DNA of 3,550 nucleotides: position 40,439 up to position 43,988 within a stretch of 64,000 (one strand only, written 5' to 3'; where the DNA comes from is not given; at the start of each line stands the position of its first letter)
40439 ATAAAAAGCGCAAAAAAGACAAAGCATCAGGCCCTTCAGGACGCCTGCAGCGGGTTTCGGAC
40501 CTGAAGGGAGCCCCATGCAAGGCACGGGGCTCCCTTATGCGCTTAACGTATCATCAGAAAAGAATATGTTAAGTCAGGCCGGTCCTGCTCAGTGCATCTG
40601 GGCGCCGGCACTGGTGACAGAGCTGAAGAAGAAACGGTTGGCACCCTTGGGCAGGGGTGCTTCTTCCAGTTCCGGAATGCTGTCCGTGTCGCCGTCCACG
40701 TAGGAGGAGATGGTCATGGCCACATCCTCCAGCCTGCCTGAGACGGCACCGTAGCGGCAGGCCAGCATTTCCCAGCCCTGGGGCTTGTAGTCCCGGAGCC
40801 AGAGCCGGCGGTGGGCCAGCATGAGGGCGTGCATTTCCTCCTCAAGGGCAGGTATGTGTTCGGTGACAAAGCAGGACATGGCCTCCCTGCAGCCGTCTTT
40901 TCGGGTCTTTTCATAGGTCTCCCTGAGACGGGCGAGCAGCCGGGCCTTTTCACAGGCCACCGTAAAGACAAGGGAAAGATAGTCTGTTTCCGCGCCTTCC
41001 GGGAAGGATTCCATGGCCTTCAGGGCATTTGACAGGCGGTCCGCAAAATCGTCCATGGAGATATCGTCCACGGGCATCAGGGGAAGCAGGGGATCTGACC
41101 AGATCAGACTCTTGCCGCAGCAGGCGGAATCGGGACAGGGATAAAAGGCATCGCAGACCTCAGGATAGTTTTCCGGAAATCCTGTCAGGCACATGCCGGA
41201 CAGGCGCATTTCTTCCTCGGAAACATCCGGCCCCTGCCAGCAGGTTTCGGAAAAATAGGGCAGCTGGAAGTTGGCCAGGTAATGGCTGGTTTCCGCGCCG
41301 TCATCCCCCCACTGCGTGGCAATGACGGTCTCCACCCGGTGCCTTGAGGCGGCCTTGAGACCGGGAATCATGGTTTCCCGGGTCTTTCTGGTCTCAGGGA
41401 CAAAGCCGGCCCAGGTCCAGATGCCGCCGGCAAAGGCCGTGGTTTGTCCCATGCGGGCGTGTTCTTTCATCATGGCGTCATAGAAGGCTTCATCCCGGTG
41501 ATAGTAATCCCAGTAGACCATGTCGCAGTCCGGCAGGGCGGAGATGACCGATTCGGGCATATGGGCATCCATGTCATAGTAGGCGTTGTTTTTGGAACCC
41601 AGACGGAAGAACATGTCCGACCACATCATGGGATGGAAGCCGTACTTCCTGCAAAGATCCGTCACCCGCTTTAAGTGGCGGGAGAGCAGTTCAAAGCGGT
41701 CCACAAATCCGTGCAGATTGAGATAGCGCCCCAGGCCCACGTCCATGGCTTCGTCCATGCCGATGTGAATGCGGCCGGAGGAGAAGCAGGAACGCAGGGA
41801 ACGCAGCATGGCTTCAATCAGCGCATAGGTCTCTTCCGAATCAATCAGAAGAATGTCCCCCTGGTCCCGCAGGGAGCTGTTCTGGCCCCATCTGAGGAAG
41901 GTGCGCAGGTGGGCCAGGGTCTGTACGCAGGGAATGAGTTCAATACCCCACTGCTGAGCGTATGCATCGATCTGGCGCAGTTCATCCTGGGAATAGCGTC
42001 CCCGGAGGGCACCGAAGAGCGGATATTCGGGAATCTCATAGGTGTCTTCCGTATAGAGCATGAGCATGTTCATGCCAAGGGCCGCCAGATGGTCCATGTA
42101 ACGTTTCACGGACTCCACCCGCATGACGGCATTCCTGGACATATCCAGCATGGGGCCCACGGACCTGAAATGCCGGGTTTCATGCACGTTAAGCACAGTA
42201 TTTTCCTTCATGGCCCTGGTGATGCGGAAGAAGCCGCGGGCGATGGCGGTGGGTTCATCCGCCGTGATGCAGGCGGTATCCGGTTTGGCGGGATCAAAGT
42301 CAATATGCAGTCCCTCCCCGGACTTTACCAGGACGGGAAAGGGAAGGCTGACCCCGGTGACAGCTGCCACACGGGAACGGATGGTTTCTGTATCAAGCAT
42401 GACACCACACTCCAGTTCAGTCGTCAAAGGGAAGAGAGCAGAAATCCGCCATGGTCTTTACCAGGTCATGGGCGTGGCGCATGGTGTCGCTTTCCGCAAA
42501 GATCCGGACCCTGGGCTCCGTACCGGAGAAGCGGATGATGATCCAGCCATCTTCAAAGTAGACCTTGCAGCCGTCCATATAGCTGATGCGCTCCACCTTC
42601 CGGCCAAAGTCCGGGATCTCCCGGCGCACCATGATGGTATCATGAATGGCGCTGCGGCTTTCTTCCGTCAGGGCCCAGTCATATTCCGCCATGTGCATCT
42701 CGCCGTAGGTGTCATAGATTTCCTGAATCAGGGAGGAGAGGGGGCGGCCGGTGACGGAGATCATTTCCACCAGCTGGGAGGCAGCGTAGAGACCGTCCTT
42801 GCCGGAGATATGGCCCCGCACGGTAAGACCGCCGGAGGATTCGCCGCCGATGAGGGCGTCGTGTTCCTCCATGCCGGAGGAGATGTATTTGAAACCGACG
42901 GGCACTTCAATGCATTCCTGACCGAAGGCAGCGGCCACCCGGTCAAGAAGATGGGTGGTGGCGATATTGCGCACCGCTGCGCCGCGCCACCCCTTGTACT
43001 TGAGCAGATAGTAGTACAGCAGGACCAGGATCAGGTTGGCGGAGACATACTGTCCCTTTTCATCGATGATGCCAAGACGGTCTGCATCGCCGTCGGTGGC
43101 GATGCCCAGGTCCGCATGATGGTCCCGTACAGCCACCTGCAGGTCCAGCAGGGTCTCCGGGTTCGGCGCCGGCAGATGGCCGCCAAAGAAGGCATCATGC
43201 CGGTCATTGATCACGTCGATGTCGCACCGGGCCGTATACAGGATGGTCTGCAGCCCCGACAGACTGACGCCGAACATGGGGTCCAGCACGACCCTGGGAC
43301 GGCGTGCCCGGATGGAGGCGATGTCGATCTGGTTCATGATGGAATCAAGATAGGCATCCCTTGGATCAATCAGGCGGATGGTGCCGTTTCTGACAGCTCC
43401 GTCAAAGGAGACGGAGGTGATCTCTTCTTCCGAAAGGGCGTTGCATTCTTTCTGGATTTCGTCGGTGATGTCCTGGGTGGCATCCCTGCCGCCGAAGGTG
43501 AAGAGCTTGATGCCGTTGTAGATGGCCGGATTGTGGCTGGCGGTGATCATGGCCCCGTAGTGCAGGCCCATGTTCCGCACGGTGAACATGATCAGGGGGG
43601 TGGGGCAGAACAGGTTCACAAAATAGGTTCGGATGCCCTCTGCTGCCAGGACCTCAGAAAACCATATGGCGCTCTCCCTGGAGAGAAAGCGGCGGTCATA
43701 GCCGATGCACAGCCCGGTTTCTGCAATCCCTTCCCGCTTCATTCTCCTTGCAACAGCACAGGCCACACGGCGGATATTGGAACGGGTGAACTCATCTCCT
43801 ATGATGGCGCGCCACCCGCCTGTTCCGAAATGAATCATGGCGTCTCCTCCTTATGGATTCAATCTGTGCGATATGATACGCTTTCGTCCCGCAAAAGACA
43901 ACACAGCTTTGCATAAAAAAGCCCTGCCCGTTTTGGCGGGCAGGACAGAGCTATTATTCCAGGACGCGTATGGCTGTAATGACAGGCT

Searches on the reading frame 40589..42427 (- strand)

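Call 62: search_protein_families(library=pfam, proteins=[window:40589-42427:-], max_evalue=0.00001)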
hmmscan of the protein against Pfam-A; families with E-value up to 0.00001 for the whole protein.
window:40589-42427:- (612 aa): 2 families
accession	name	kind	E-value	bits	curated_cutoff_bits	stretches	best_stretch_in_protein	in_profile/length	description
PF18088.7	Glyco_H_20C_C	-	1.2e-22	81.1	27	1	436-593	24-181/194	Glycoside Hydrolase 20C C-terminal domain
PF00728.28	Glyco_hydro_20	-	3e-14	53.6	22.3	1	91-275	5-225/348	Glycosyl hydrolase family 20, catalytic domain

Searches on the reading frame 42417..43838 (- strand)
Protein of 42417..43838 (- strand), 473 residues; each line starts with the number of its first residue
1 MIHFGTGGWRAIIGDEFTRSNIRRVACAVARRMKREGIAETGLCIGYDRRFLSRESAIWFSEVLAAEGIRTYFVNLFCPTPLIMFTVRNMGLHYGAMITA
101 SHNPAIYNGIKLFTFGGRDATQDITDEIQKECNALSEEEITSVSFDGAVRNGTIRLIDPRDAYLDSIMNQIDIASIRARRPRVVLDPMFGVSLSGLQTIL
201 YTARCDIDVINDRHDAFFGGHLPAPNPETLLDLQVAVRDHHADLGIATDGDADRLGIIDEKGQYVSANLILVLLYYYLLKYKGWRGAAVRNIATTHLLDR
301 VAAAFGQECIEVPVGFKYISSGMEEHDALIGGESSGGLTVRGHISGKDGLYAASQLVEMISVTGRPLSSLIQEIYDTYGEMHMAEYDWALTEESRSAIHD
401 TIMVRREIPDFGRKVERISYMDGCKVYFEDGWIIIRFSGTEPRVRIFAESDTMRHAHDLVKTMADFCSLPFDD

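Call 62: search_protein_families(library=pfam, proteins=[window:42417-43838:-], max_evalue=0.00001)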
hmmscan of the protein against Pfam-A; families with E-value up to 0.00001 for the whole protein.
window:42417-43838:- (473 aa): 4 families
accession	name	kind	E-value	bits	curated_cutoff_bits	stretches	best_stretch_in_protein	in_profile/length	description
PF02878.22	PGM_PMM_I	-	1.3e-34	119.3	22.5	1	3-137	3-136/138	Phosphoglucomutase/phosphomannomutase, alpha/beta/alpha domain I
PF02880.22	PGM_PMM_III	-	1.2e-27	96.7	20.7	1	268-378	3-115/115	Phosphoglucomutase/phosphomannomutase, alpha/beta/alpha domain III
PF02879.22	PGM_PMM_II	-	2e-23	83.3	29.3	1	161-262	1-103/103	Phosphoglucomutase/phosphomannomutase, alpha/beta/alpha domain II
PF00408.26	PGM_PMM_IV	-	2.3e-09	37.6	23.1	1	422-465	24-67/68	Phosphoglucomutase/phosphomannomutase, C-terminal domain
